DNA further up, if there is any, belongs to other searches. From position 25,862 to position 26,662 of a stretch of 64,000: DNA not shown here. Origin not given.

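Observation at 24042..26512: Compact soxXYZA module with monoheme SoxA, no soxB/soxCD, and a co-oriented orphan lipoprotein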

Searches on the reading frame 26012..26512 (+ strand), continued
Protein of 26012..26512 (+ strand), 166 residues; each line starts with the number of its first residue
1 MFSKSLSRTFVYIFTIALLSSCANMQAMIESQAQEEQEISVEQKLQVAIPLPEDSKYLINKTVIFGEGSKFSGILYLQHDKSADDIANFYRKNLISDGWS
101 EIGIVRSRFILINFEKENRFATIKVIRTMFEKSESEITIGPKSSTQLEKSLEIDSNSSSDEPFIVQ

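Call 62: predict_structure(alignment_id=A5)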
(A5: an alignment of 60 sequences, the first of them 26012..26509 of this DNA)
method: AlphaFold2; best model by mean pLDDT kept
length: 166 residues; sequences in the alignment: 60
mean_pLDDT: 78.1   pTM: 0.60
mean pLDDT of the five models: 78.1, 76.9, 76.5, 75.8, 75.1
residues with pLDDT >= 90: 69; 70-90: 40; 50-70: 46; < 50: 11
segments of 3 or more residues with pLDDT < 50: 30-35
pLDDT, mean of each block of 10 residues (from residue 1): 67 78 55 51 66 89 80 92 97 96 96 94 95 94 62 51 54
secondary structure, 60 per line:
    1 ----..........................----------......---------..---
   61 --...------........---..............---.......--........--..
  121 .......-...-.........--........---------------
elements in order: H5-30 H41-46 E63-65 E72-79 H83-96 E100-106 E109-116 E119-127 E133-141 H144-151

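Call 64: fold_search(model_id=the predicted structure, library=pdb)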
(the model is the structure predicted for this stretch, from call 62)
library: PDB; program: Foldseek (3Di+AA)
matches with E <= 10: 916; with E <= 0.001: 0
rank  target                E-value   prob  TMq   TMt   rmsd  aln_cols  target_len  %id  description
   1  6e8a_A                4.7e-03  1.00  0.38  0.42   6.3       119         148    7  Crystal structure of DcrB from Salmonella enterica at 1.92 Angstroms resolution (released 2018-10-31)
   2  6e8a_B                5.3e-03  1.00  0.37  0.42   6.2       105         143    8  Crystal structure of DcrB from Salmonella enterica at 1.92 Angstroms resolution (released 2018-10-31)
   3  2zfd_B                9.5e-03  1.00  0.36  0.50   7.5        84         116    7  The crystal structure of plant specific calcium binding protein AtCBL2 in complex with the regulatory domain of AtCIPK (released 2008-02-19)
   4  6pny                  1.5e-02  1.00  0.37  0.51  10.2       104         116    8  X-ray Structure of Flpp3 (released 2020-02-26)
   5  4pws                  3.5e-02  0.99  0.35  0.34   9.1       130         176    9  Crystal structure of secreted proline rich antigen MTC28 (Rv0040c) at 2.15 A with bound chloride from Mycobacterium tube (released 2015-03-25)
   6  4ol4                  5.9e-02  0.97  0.35  0.33   9.3       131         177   11  Crystal structure of secreted proline rich antigen MTC28 (Rv0040c) from Mycobacterium tuberculosis (released 2015-01-28)
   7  6xrf_G                6.3e-02  0.98  0.36  0.41  11.6       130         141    8  EagT6 Tse6 NT complex (released 2020-12-30)
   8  6xrf_A                6.3e-02  0.97  0.35  0.41  14.5       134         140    9  EagT6 Tse6 NT complex (released 2020-12-30)
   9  4fpw_B                7.0e-02  0.89  0.28  0.29   6.4       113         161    9  Crystal Structure of CalU16 from Micromonospora echinospora. Northeast Structural Genomics Consortium Target MiR12. (released 2012-12-12)
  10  6xrf_H                7.3e-02  0.99  0.39  0.45   8.4       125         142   10  EagT6 Tse6 NT complex (released 2020-12-30)
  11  2vu4                  8.6e-02  0.96  0.35  0.39   8.2       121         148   11  Structure of PsbP protein from Spinacia oleracea at 1.98 A resolution (released 2009-07-21)
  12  2v7s                  8.6e-02  0.60  0.27  0.27  22.2       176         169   16  Crystal structure of the putative lipoprotein LppA from Mycobacterium tuberculosis (released 2008-08-26)
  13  3lyd_A                9.1e-02  0.93  0.35  0.36   9.0       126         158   10  Crystal structure of Putative uncharacterized protein from Jonesia denitrificans (released 2010-03-09)
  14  3c6k_C                1.1e-01  0.97  0.31  0.16   7.1        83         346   12  Crystal structure of human spermine synthase in complex with spermidine and 5-methylthioadenosine (released 2008-02-19)
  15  2nn5                  1.1e-01  0.97  0.34  0.33   9.8       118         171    8  Structure of Conserved Protein of Unknown Function EF2215 from Enterococcus faecalis (released 2006-11-21)
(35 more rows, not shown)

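Call 65: find_encoding_contigs(protein=P0319, flank=5000, max_places=1)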
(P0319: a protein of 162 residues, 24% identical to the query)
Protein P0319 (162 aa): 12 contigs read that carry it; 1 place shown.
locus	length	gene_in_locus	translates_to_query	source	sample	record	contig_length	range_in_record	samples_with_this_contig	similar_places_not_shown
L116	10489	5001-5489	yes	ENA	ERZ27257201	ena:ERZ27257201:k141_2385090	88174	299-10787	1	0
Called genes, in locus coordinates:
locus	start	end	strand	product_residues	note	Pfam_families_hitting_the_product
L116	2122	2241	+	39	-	-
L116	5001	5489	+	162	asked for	-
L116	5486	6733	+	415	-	PF07690:MFS_1, PF12832:MFS_1_like (weak), PF07690:MFS_1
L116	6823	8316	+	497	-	PF00120:Gln-synt_C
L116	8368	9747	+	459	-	PF00355:Rieske, PF00848:Ring_hydroxyl_A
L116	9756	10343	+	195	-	PF13577:SnoaL_4 (weak), PF00866:Ring_hydroxyl_B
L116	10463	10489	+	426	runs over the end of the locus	PF03401:TctC (weak)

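Call 66: find_encoding_contigs(protein=P0315, flank=5000, max_places=1)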
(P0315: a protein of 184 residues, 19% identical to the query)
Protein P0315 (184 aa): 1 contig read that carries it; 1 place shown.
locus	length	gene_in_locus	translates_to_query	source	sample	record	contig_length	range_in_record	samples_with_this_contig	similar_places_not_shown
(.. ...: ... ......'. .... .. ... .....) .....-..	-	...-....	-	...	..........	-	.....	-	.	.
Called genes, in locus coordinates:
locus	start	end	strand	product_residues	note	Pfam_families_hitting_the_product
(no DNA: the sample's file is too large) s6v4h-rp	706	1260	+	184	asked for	-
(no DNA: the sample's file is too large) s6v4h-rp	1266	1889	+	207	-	PF01545:Cation_efflux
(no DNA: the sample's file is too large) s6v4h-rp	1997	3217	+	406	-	-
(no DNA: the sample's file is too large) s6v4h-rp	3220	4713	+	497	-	PF01869:BcrAD_BadFG (weak), PF06277:EutA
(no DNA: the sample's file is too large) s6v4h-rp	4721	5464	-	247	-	PF00106:adh_short, PF08659:KR, PF13561:adh_short_C2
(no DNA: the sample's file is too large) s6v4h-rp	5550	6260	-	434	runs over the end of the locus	-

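Call 67: find_encoding_contigs(protein=P0327, flank=5000, max_places=1)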
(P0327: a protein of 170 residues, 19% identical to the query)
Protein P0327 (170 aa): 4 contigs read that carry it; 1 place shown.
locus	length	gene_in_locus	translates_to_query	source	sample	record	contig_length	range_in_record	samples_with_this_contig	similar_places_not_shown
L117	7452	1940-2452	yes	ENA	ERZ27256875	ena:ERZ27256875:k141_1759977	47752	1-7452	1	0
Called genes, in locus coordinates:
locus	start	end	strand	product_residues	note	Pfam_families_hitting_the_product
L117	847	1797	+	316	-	PF13472:Lipase_GDSL_2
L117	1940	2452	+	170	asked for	-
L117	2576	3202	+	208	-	PF01545:Cation_efflux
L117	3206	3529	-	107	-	PF01906:YbjQ_1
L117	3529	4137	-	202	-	PF00881:Nitroreductase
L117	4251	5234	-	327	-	PF00669:Flagellin_N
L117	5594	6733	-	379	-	PF02776:TPP_enzyme_N, PF02775:TPP_enzyme_C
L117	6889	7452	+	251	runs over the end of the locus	PF05721:PhyH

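Call 68: find_encoding_contigs(protein=P0197, flank=5000, max_places=1)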
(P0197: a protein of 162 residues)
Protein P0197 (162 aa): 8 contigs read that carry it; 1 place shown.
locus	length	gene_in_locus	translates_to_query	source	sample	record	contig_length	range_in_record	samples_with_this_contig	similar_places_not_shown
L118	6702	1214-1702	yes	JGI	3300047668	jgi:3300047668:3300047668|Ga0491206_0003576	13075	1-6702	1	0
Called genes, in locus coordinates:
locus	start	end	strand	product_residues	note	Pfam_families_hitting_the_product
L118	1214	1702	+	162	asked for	PF27226:AF_1845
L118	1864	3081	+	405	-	PF12832:MFS_1_like (weak), PF07690:MFS_1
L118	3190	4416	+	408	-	PF07690:MFS_1, PF12832:MFS_1_like (weak), PF07690:MFS_1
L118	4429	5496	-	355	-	PF02423:OCD_Mu_crystall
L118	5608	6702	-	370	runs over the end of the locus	PF02423:OCD_Mu_crystall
